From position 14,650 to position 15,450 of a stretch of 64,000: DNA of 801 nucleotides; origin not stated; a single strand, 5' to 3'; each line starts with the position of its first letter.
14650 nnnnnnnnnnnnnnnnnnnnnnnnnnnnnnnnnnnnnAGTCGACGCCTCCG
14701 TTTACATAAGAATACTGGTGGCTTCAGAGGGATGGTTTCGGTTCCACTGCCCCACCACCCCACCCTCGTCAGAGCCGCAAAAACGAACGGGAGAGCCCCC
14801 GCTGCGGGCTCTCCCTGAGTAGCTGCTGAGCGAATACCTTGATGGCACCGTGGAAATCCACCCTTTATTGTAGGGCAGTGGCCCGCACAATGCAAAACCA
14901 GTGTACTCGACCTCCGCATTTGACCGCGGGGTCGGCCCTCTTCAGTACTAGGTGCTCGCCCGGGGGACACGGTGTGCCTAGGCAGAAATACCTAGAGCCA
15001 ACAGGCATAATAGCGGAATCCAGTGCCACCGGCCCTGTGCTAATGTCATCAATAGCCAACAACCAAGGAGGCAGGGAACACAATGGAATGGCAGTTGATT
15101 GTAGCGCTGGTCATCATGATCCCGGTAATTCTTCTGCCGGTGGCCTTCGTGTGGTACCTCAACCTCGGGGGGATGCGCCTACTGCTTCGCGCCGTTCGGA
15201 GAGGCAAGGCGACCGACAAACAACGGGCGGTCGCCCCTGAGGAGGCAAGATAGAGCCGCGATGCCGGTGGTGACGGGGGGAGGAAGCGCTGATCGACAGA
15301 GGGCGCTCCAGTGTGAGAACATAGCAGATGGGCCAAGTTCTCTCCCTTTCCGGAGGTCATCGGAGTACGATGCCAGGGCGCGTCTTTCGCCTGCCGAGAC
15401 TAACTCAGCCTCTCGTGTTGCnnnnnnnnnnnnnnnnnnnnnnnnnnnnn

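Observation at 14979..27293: Duplicated small membrane-protein module: a shared palindromic upstream motif, one copy co-translated with a Cys-rich protein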

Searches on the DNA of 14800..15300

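Call 28: search_rna_families(source=window, start=14800, end=15300, threshold=evalue, max_evalue=10)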
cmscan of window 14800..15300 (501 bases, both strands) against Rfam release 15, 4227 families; matches with E-value up to 10: 1.
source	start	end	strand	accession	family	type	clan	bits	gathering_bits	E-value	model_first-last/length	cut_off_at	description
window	15018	15121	-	RF01207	snR73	Gene; snRNA; snoRNA; CD-box;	CL00056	18.4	37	1.2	1-103/103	no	Small nucleolar RNA snR73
